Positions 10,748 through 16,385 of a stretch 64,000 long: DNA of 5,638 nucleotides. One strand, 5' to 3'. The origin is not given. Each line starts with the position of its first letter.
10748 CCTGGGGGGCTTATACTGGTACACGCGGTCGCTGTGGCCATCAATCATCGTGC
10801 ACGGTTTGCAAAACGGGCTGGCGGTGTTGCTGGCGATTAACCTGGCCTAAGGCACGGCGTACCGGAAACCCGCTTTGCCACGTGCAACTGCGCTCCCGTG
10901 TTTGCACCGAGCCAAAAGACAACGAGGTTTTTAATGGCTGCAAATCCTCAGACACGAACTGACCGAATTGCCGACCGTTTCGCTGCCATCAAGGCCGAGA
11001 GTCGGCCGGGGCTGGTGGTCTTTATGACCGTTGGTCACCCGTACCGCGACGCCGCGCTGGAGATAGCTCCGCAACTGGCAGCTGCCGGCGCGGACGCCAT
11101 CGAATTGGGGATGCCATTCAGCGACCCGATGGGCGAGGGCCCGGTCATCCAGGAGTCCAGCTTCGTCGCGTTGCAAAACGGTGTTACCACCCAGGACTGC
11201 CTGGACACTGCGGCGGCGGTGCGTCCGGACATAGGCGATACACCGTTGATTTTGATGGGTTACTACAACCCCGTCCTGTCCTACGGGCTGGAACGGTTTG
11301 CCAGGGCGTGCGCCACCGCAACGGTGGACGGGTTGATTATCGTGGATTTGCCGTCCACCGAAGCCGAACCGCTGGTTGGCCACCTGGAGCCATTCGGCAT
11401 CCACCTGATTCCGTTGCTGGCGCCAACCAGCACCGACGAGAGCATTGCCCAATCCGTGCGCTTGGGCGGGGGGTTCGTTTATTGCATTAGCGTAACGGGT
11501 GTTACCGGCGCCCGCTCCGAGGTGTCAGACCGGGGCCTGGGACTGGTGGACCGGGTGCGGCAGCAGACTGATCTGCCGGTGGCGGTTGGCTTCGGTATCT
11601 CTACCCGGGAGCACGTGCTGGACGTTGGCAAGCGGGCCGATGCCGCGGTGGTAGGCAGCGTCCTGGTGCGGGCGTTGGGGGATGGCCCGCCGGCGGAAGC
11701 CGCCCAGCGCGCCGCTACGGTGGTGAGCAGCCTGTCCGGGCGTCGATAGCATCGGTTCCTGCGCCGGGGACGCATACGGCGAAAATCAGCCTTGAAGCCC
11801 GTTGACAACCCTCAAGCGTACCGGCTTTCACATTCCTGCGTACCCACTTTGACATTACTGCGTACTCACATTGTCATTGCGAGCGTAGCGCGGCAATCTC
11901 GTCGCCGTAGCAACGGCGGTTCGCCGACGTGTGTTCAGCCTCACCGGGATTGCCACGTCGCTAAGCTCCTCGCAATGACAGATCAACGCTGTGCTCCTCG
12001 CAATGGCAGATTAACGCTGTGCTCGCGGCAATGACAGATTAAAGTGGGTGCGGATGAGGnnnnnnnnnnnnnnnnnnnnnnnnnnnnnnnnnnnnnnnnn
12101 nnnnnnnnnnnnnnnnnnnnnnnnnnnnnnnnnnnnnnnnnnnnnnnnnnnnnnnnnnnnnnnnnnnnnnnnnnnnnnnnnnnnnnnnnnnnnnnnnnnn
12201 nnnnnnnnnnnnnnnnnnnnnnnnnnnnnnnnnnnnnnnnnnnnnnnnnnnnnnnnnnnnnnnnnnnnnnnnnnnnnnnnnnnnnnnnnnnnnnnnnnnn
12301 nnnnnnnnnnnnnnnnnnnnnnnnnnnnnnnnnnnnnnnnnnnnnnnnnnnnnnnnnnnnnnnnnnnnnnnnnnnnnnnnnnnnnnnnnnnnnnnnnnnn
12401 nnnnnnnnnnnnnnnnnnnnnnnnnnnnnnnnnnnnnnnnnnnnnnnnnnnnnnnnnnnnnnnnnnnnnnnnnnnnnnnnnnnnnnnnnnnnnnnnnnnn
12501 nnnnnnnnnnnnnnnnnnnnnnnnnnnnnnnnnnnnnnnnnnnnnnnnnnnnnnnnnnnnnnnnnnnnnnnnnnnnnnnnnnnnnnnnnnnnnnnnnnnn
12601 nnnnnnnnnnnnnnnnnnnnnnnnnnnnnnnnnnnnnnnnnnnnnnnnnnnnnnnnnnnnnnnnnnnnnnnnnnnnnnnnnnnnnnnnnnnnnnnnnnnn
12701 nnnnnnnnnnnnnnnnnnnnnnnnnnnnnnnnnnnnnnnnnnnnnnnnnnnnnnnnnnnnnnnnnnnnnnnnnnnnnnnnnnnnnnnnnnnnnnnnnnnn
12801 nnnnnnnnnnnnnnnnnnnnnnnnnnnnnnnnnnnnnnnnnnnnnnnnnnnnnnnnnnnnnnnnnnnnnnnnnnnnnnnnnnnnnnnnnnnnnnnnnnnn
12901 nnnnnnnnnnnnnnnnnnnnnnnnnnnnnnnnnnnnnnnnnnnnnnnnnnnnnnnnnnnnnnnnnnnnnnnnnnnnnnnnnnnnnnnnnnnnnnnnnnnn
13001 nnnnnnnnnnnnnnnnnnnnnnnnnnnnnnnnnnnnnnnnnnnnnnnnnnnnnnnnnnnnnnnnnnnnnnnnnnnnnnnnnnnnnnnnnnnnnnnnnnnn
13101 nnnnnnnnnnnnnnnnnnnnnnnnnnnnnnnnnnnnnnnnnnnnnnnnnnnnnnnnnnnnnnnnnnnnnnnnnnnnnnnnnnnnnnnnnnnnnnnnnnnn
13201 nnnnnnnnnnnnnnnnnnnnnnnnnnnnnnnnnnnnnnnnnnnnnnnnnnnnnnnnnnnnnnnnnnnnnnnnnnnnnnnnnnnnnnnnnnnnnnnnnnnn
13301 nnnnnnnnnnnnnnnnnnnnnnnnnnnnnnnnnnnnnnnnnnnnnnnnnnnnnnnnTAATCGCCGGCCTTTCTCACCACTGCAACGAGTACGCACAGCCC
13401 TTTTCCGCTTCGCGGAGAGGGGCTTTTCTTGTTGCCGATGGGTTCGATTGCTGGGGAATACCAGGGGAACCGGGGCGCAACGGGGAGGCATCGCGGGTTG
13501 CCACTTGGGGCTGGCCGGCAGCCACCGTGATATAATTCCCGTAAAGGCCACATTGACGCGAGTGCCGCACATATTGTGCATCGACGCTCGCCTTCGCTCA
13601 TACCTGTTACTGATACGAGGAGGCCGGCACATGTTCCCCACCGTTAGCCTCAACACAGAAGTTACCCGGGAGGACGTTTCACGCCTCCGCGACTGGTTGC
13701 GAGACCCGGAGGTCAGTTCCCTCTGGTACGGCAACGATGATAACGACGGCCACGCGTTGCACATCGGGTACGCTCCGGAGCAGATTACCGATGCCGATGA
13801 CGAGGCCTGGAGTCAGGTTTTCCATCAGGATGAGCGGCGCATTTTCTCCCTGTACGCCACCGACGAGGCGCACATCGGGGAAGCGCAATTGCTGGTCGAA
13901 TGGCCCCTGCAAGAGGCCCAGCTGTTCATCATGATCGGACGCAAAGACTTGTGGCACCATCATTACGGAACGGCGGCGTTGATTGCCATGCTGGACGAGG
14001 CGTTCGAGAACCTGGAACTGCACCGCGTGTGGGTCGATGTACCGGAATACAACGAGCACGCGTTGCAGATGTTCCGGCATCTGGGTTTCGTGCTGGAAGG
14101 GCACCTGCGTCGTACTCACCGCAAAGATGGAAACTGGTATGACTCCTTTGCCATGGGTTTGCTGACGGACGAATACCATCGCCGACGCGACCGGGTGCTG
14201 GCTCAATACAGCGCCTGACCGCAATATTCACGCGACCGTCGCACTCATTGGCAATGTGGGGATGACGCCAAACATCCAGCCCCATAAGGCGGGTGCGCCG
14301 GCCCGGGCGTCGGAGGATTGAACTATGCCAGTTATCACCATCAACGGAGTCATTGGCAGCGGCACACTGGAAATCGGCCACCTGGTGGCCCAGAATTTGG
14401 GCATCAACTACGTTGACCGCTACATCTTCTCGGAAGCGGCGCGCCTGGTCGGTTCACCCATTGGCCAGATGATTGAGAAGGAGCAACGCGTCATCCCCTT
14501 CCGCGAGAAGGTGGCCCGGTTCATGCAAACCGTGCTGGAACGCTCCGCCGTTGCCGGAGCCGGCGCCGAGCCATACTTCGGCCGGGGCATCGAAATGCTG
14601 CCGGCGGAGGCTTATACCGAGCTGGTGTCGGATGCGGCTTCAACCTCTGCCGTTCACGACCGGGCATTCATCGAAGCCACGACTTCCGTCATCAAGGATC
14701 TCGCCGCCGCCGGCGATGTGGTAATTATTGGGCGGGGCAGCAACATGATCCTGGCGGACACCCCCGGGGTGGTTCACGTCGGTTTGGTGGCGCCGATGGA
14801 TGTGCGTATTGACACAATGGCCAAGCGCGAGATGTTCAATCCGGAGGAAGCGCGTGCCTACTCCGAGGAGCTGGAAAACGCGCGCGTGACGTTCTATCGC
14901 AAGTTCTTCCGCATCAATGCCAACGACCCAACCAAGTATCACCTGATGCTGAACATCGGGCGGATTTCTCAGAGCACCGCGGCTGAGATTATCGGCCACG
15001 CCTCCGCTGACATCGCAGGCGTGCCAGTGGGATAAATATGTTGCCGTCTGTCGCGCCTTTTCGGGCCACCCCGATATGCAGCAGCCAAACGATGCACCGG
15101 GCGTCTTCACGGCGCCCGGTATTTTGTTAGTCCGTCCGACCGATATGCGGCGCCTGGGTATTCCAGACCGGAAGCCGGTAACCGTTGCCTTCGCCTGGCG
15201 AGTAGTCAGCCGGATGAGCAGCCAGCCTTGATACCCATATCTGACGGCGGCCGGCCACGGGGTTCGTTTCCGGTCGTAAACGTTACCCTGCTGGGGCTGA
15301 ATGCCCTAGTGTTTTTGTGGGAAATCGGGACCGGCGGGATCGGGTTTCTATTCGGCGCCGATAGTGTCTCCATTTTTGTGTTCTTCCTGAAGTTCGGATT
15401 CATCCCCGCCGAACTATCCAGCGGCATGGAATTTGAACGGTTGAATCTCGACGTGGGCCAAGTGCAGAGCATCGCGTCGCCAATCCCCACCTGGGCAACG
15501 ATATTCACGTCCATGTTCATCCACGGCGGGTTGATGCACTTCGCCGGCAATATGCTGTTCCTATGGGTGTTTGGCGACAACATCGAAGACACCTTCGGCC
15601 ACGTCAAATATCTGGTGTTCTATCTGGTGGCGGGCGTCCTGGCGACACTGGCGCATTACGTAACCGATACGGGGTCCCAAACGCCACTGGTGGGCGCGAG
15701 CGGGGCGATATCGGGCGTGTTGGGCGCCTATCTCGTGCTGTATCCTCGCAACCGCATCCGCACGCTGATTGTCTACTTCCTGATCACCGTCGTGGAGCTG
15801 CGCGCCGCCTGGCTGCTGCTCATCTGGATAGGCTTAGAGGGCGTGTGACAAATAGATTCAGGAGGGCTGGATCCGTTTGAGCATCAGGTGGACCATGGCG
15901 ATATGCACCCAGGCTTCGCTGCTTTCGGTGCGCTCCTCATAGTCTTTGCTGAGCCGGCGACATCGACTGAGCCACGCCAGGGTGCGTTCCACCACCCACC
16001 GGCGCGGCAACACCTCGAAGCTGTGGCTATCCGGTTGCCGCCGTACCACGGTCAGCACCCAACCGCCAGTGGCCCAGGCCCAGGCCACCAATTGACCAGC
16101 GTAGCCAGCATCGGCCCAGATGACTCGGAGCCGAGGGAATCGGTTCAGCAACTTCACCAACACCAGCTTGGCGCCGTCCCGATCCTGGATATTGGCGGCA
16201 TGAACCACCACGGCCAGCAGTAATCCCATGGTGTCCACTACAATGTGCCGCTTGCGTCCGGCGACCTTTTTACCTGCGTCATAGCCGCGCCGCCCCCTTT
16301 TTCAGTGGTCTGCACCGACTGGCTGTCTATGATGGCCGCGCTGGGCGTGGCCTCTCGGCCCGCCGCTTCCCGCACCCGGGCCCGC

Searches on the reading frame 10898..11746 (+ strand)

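Call 48: search_protein_families(library=pfam, proteins=[window:10898-11746:+], max_evalue=0.0001)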
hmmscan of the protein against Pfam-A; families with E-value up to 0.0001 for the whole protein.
window:10898-11746:+ (283 aa): 1 family
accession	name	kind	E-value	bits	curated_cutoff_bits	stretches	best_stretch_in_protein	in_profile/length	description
PF00290.26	Trp_syntA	-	1.4e-83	280.2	27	1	28-265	1-236/259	Tryptophan synthase alpha chain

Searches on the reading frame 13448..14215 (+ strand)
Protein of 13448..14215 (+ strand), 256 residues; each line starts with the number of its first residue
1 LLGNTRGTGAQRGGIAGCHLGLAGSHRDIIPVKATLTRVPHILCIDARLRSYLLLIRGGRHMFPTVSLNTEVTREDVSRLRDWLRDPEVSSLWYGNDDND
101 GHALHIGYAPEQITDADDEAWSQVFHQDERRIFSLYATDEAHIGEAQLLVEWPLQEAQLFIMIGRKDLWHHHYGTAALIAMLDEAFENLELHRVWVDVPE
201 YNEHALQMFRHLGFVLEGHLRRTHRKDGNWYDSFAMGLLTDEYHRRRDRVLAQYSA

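Call 49: search_protein_families(library=pfam, proteins=[window:13448-14215:+], max_evalue=0.0001)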
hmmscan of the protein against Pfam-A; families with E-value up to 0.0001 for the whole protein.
window:13448-14215:+ (256 aa): 4 families
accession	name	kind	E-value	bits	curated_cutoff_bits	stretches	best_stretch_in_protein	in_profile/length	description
PF13302.13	Acetyltransf_3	-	5.3e-12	47.1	25.4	1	72-215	7-138/138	Acetyltransferase (GNAT) domain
PF13523.12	Acetyltransf_8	-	2.7e-09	37.2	27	1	74-219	3-142/145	Acetyltransferase (GNAT) domain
PF00583.31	Acetyltransf_1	-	9.8e-09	36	20.7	1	111-214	14-116/116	Acetyltransferase (GNAT) family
PF13420.13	Acetyltransf_4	-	7.6e-07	29.7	24.3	1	75-233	7-153/155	Acetyltransferase (GNAT) domain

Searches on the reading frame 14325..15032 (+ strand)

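Call 49: search_protein_families(library=pfam, proteins=[window:14325-15032:+], max_evalue=0.0001)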
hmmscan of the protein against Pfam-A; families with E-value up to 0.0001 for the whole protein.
window:14325-15032:+ (236 aa): 1 family
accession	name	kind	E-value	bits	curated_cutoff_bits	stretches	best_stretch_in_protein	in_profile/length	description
PF13189.12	Cytidylate_kin2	-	4.1e-36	125.2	28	1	3-211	1-174/176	Cytidylate kinase-like family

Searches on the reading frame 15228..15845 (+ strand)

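Call 49: search_protein_families(library=pfam, proteins=[window:15228-15845:+], max_evalue=0.0001)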
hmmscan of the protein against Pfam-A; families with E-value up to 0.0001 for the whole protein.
window:15228-15845:+ (206 aa): 2 families
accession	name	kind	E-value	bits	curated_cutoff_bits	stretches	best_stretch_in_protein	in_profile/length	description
PF01694.28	Rhomboid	-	1.4e-29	103.5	22.6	1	89-198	4-116/143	Rhomboid domain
PF08551.15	DUF1751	-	1.8e-05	25.6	22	1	90-146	9-65/99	Eukaryotic integral membrane protein (DUF1751)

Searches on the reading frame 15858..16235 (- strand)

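Call 49: search_protein_families(library=pfam, proteins=[window:15858-16235:-], max_evalue=0.0001)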
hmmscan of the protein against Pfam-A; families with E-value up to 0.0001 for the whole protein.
window:15858-16235:- (125 aa): 2 families
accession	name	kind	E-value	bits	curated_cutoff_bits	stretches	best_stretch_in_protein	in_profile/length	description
PF01609.27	DDE_Tnp_1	-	7.7e-18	65.4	23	1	2-117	44-199/200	Transposase DDE domain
PF13586.12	DDE_Tnp_1_2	-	7.6e-09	36.3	29.2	1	40-120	2-86/86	Transposase DDE domain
